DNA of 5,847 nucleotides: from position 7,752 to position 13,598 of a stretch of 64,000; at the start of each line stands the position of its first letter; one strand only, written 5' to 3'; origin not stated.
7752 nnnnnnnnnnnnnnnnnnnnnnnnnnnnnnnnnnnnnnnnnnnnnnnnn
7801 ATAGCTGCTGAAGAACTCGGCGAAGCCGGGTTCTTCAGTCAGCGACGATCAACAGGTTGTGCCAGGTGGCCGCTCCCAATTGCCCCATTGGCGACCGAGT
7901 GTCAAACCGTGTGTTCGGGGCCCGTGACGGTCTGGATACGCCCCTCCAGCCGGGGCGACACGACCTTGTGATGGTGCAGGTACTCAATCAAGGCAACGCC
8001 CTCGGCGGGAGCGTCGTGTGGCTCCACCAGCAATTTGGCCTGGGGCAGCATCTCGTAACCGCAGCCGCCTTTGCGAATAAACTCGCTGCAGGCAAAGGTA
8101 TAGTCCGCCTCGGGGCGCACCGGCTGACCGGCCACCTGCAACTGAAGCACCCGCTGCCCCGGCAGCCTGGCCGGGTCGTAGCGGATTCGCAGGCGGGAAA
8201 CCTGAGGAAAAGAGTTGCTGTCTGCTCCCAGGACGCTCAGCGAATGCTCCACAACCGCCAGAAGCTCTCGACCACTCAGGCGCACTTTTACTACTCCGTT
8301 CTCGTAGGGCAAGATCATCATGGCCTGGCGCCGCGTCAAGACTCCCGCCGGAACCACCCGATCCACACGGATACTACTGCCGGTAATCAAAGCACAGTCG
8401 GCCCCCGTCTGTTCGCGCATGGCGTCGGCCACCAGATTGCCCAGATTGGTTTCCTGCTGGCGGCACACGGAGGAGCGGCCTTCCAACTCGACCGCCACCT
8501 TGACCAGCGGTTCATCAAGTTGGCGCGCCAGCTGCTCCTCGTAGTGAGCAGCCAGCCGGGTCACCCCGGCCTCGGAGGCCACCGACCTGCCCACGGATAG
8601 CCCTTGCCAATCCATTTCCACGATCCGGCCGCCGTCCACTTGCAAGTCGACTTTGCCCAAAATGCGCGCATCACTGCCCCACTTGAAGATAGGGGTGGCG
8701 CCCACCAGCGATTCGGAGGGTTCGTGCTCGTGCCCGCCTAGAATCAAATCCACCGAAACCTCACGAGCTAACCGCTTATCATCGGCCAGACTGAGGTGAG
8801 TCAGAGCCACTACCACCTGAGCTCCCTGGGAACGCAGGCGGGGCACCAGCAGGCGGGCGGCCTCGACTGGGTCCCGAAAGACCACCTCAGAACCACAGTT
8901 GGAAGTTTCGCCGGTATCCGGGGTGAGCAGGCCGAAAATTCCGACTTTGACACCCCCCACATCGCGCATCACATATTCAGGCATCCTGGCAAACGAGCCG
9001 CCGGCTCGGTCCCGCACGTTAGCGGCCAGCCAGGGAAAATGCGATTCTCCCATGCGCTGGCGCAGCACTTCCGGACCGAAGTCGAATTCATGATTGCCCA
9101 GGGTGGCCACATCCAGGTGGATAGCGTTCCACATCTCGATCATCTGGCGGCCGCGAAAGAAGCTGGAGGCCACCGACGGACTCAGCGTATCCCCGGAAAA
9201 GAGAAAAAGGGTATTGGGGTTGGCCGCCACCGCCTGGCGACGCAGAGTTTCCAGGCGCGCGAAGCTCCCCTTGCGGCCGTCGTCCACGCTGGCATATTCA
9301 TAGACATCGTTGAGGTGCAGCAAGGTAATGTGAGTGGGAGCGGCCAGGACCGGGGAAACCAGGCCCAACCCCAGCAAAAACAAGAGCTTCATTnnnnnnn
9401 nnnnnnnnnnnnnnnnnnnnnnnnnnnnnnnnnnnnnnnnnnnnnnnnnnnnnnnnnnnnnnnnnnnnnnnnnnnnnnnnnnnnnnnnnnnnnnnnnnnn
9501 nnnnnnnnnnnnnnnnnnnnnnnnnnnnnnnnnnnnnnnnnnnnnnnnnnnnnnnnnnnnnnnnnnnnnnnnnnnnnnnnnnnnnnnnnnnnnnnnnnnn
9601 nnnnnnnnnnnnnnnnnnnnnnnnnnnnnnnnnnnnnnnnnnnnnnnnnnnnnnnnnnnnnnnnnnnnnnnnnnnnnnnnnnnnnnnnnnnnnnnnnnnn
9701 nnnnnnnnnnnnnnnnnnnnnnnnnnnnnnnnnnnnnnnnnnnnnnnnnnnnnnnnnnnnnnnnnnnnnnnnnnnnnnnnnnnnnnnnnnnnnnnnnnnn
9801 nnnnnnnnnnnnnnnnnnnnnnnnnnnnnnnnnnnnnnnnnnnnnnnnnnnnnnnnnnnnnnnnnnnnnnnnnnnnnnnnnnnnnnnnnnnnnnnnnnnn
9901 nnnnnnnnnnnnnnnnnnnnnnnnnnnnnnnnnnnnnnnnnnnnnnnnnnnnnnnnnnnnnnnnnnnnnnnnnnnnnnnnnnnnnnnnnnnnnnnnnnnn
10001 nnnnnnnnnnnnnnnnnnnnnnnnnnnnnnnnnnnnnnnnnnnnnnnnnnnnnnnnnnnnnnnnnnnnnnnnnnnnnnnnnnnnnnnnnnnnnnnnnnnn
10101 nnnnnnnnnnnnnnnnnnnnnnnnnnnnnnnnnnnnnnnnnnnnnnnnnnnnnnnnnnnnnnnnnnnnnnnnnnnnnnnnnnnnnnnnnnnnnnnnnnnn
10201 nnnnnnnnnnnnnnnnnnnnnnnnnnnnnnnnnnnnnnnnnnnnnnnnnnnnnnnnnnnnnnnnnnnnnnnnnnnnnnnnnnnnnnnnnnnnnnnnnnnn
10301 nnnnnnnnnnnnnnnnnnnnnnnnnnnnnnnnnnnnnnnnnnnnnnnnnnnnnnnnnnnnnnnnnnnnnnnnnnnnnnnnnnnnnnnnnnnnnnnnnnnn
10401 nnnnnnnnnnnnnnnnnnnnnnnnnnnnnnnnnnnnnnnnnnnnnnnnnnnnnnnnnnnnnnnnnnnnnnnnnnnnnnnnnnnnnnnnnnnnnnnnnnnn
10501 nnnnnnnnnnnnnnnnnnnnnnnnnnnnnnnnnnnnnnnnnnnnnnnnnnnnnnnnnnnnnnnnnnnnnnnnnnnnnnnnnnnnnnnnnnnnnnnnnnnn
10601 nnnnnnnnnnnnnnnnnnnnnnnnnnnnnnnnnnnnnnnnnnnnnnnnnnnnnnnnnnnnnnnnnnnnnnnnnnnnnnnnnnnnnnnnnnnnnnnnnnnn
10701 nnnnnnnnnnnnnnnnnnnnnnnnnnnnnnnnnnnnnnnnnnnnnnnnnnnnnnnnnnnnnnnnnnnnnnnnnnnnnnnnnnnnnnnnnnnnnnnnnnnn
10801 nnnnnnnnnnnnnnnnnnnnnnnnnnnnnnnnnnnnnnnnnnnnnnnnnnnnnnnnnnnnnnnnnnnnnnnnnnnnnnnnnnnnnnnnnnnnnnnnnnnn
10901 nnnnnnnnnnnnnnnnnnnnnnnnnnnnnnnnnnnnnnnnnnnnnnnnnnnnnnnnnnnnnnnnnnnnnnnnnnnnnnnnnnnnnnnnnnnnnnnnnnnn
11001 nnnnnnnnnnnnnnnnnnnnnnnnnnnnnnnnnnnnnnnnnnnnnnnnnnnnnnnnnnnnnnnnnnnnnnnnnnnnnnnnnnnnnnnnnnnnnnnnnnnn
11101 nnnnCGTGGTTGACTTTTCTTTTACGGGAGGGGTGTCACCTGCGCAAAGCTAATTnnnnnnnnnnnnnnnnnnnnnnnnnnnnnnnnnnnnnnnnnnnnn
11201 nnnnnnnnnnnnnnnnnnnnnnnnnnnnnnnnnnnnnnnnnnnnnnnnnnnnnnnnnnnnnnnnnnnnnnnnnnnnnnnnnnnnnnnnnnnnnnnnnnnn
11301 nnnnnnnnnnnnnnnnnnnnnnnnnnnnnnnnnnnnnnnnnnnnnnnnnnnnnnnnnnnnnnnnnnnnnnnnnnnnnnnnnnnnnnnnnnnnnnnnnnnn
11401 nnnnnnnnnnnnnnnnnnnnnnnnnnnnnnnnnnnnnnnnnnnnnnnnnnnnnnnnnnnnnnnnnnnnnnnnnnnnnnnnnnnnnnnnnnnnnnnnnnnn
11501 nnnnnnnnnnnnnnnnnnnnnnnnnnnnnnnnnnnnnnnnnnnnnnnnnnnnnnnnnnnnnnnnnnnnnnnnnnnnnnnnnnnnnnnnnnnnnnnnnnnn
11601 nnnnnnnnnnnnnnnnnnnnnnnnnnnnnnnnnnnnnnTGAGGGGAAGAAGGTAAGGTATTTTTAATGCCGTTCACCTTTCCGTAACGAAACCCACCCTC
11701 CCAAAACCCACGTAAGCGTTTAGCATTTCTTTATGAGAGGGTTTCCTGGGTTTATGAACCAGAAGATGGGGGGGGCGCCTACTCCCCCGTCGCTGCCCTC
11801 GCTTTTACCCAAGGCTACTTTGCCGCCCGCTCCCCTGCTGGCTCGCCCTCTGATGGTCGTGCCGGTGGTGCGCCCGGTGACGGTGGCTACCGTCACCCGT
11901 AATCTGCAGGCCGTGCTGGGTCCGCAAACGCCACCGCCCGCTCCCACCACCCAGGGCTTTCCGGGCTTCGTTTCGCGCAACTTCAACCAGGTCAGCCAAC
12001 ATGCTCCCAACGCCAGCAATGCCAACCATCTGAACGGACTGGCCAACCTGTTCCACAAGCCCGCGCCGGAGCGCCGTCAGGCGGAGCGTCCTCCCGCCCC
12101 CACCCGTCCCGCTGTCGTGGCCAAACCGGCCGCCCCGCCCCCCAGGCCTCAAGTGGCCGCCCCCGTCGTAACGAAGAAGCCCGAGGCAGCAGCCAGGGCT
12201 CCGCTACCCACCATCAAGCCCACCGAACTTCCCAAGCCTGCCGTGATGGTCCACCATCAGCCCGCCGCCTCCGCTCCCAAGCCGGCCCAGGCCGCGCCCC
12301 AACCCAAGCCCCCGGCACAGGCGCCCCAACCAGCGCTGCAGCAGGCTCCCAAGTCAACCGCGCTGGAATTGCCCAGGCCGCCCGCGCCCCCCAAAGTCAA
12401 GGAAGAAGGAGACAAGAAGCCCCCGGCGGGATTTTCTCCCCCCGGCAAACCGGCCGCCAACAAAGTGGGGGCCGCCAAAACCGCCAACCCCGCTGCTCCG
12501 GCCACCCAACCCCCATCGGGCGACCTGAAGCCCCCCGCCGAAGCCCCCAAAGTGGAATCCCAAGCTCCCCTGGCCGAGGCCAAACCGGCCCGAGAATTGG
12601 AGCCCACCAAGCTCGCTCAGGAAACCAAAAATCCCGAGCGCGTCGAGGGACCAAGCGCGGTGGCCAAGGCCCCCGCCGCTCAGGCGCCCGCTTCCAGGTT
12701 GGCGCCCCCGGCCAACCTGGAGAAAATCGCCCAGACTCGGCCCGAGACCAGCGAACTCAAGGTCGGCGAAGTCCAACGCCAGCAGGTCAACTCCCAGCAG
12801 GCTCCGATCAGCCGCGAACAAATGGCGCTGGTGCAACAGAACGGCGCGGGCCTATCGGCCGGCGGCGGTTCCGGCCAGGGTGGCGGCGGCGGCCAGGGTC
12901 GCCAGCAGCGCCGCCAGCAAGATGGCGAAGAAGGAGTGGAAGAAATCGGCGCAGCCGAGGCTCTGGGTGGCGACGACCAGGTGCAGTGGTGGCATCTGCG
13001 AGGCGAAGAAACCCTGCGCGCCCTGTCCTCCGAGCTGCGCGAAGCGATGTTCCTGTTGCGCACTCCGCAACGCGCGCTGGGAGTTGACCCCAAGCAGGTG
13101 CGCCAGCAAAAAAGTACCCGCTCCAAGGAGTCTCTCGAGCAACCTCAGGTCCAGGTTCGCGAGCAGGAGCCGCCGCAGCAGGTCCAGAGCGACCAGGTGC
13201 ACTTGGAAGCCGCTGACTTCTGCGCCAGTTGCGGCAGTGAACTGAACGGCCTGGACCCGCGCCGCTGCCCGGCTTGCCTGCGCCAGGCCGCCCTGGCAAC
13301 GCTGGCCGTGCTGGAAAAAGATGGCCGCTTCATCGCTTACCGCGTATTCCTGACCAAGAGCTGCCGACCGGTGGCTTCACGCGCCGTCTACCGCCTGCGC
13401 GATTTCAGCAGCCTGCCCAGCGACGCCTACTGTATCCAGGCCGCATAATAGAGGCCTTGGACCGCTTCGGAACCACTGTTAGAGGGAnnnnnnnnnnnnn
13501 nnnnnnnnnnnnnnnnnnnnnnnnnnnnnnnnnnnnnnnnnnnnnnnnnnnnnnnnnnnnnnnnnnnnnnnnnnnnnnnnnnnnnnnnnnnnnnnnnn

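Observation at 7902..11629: Orphan MbnB/MbnC-like (DUF692-DUF2063) operon coupled to a secreted 5'-nucleotidase, with no visible precursor peptide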

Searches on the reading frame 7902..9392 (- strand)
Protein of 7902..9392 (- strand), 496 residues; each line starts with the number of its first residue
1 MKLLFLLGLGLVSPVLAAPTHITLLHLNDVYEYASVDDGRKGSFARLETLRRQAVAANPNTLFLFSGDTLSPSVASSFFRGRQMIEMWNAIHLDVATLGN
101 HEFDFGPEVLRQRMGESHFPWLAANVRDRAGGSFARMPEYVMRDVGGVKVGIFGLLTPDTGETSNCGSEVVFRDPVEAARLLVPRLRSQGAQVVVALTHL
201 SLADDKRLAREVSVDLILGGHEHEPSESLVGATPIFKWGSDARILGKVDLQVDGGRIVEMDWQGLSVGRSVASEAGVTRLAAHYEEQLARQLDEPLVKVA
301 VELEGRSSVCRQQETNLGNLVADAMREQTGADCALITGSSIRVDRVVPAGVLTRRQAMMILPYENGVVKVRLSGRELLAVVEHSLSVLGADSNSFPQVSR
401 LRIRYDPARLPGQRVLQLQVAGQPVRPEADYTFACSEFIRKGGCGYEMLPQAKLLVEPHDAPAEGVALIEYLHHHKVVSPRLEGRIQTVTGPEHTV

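Call 3: search_protein_families(library=pfam, proteins=[window:7902-9392:-], max_evalue=0.01)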
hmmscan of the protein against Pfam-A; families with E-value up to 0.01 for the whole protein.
window:7902-9392:- (496 aa): 2 families
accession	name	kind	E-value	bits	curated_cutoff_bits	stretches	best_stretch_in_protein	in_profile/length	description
PF02872.23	5_nucleotid_C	-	1.4e-35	123.2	23.6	1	306-449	13-156/158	5'-nucleotidase, C-terminal domain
PF00149.33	Metallophos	-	1.3e-11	45.7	21.5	1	23-225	2-191/191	Calcineurin-like phosphoesterase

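Call 4: search_protein_families(library=ncbifam, proteins=[window:7902-9392:-], max_evalue=0.01)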
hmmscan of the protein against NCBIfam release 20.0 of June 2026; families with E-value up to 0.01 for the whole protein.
window:7902-9392:- (496 aa): 14 families
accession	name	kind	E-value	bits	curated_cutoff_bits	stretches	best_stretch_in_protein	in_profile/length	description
NF006934.0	PRK09419.1-1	subfamily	3.1e-49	167.5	1646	1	20-466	629-1083/1174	multifunctional 2',3'-cyclic-nucleotide 2'-phosphodiesterase/3'-nucleotidase/5'-nucleotidase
NF007109.1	PRK09558.1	equivalog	1.9e-48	165.5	600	2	267-478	338-541/550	bifunctional UDP-sugar hydrolase/5'-nucleotidase UshA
NF006937.0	PRK09419.1-4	equivalog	3.3e-45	154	2554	2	139-492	790-1159/1411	multifunctional 2',3'-cyclic-nucleotide 2'-phosphodiesterase/3'-nucleotidase/5'-nucleotidase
NF006935.0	PRK09419.1-2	equivalog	7.2e-39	133.2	2801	2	139-493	811-1180/1445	multifunctional 2',3'-cyclic-nucleotide 2'-phosphodiesterase/3'-nucleotidase/5'-nucleotidase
TIGR04486.1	thiosulf_SoxB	equivalog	1.7e-35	122.4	550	1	34-435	107-516/556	thiosulfohydrolase SoxB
NF040549.1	Nt5e_LPXTG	exception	1.8e-28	99.2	1050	2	20-182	97-260/731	cell surface ecto-5'-nucleotidase Nt5e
NF006936.0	PRK09419.1-3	equivalog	1.1e-27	96.1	2542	1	52-391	742-1106/1212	multifunctional 2',3'-cyclic-nucleotide 2'-phosphodiesterase/3'-nucleotidase/5'-nucleotidase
TIGR01530.1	nadN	equivalog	5.6e-27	94.5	436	2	45-223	35-216/550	NAD nucleotidase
NF041198.1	UshA_like_PCGU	equivalog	1.7e-19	69.8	275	1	64-253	76-268/519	UshA-like (seleno)protein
TIGR01390.1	CycNucDiestase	equivalog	3.3e-19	68.9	883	1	31-211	18-217/626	2',3'-cyclic-nucleotide 2'-phosphodiesterase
NF006938.0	PRK09420.1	equivalog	5.8e-19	67.9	486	1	84-207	101-234/648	bifunctional 2',3'-cyclic-nucleotide 2'-phosphodiesterase/3'-nucleotidase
NF008871.0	PRK11907.1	equivalog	1.1e-15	56.8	1266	1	24-210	123-329/814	bifunctional 2',3'-cyclic-nucleotide 2'-phosphodiesterase/3'-nucleotidase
NF047875.1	5nuc_LPXTG_Strp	exception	5.4e-12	45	1050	1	208-456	276-536/684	surface-anchored 5'-nucleotidase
NF006933.0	PRK09418.1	equivalog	7.5e-10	37.6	1419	1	86-252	124-316/780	bifunctional 2',3'-cyclic-nucleotide 2'-phosphodiesterase/3'-nucleotidase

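Call 46: search_solved_structures(query=window:7902-9392:-, max_evalue=1e-10, show_alignments=2)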
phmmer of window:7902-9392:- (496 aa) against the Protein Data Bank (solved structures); distinct sequences matched with E-value up to 1e-10: 37.
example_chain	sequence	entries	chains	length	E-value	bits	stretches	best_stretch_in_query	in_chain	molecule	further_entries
2z1a_A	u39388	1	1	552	7.9e-55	189.8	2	21-224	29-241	5'-nucleotidase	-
7qgm_A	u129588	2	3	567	9.3e-45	156.6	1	5-488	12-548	5'-nucleotidase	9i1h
7d0v_A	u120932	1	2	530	6.9e-44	153.7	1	22-486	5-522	Snake venom 5'-nucleotidase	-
5h7w_A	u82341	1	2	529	9.1e-44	153.3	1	22-486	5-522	venom 5'-nucleotidase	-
9r0d_A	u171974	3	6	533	1.8e-43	152.3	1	17-487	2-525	5'-nucleotidase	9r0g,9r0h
4h2f_A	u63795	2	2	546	1.8e-43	152.3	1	19-487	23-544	5'-nucleotidase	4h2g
6xuq_A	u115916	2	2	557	2.3e-43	152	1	21-488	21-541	5'-nucleotidase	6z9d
7jv8_A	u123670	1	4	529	2.3e-43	151.9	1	17-487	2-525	5'-nucleotidase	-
4h2i_A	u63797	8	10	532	3.6e-43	151.3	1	22-488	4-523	5'-nucleotidase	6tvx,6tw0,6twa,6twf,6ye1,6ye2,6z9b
6vc9_A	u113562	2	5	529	3.8e-43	151.2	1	22-487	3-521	5'-nucleotidase, ecto (CD73), isoform CRA_a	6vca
9p1m_A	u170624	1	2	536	4e-43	151.2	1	22-487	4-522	5'-nucleotidase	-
4h1s_A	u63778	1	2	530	4.2e-43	151.1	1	22-487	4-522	5'-nucleotidase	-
6s7f_A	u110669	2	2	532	4.2e-43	151.1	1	22-488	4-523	5'-nucleotidase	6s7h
9hd5_A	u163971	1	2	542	4.4e-43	151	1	22-488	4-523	5'-nucleotidase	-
9v6d_A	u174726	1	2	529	4.5e-43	151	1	22-487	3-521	5'-nucleotidase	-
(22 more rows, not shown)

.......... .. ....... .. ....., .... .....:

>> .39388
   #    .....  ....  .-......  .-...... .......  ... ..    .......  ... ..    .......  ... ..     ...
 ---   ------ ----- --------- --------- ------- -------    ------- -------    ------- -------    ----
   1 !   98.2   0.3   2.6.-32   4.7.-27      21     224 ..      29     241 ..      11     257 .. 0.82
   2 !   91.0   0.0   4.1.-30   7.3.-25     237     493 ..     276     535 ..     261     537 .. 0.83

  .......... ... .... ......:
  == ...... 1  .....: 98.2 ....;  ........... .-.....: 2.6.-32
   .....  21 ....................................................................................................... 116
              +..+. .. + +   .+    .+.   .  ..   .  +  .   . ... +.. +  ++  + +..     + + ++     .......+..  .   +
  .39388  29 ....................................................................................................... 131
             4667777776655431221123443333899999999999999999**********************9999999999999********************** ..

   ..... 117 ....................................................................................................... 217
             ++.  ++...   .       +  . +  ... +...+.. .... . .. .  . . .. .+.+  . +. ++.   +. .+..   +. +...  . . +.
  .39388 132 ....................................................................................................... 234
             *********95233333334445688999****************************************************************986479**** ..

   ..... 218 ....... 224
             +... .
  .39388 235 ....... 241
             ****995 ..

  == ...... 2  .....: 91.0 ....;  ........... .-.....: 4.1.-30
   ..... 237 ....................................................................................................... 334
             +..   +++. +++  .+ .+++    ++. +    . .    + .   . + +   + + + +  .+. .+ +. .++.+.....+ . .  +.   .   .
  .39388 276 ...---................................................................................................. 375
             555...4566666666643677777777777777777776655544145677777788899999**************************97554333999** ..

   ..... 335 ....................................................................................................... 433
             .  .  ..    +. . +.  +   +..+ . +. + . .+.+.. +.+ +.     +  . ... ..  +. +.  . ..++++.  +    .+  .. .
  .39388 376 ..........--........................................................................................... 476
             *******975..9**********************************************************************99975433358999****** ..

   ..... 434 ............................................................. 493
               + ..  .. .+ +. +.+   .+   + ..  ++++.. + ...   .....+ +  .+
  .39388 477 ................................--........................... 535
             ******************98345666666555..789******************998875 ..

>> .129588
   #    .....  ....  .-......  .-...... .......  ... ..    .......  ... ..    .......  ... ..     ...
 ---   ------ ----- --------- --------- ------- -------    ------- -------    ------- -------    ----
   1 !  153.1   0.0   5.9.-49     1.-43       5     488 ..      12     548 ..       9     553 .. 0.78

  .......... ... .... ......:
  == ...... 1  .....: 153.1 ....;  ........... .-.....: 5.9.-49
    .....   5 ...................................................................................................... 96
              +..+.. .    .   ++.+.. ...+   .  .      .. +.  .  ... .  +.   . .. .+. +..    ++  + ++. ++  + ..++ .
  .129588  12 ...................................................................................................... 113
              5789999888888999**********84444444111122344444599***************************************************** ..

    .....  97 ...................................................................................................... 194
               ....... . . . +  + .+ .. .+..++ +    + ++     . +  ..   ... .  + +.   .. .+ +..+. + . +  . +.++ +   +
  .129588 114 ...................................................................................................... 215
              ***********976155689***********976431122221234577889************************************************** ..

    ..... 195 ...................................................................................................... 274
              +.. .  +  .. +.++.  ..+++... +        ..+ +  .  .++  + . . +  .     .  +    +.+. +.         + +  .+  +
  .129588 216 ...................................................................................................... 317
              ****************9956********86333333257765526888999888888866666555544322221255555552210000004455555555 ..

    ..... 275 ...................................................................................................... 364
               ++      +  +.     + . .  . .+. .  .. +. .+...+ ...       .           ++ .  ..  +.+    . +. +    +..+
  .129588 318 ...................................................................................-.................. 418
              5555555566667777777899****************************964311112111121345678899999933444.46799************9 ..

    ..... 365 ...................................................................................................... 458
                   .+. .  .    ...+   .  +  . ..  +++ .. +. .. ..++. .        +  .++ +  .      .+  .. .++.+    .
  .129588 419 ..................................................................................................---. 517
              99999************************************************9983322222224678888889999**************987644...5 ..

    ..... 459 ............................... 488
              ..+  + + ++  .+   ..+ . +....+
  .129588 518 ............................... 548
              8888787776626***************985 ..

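Call 72: search_protein_representatives(protein=window:7902-9392:-)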
Query: 496 residues. Proteins with E-value up to 0.001 (for the whole library): 24330; up to 1e-10: 13377; up to 1e-30: 3094. The best 150 are listed.
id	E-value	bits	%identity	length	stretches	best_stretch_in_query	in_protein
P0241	2.1e-174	597.3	58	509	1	18-488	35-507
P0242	6.0e-131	454.0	46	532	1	18-490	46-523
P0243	1.0e-117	410.4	44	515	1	22-490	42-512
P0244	1.1e-113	397.0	45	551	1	13-474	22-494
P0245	3.5e-111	388.8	47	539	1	13-450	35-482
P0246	2.4e-109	382.8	32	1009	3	16-489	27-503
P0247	5.7e-108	378.3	42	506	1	19-489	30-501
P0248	5.9e-108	378.2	44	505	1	18-491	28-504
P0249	1.1e-106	373.9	44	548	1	13-452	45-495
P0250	1.2e-106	373.9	44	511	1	17-488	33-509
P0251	1.0e-105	370.8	31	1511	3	15-488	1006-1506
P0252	1.1e-105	370.8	42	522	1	21-493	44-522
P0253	3.3e-102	359.2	41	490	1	18-486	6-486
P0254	2.7e-99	349.7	42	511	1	6-489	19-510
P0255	5.9e-99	348.5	42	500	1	3-489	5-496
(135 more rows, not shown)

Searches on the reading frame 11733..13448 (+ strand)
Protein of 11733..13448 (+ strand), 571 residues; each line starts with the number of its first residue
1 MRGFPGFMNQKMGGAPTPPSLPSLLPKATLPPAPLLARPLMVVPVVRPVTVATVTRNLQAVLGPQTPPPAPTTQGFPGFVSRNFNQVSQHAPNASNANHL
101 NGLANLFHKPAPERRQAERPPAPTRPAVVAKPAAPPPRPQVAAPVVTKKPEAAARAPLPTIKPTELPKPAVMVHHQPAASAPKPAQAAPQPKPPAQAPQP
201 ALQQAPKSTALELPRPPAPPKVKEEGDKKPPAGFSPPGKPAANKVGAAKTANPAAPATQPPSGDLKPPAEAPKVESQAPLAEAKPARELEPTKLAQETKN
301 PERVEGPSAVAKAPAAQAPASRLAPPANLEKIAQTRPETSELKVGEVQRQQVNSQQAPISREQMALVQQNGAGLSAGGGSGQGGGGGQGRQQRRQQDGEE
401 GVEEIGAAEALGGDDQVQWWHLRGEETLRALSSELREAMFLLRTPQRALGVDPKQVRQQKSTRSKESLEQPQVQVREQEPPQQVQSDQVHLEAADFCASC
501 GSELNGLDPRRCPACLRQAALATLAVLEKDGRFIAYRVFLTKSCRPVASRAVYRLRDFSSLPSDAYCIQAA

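Call 3: search_protein_families(library=pfam, proteins=[window:11733-13448:+], max_evalue=0.01)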
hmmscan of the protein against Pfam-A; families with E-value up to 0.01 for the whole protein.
window:11733-13448:+ (571 aa): 1 family
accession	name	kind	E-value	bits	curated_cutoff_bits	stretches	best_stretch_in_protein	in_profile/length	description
PF12773.13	DZR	-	0.0036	17.9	27.3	1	493-517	11-32/45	Double zinc ribbon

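Call 4: search_protein_families(library=ncbifam, proteins=[window:11733-13448:+], max_evalue=0.01)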
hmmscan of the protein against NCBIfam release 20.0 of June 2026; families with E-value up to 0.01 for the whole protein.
window:11733-13448:+ (571 aa): 0 families
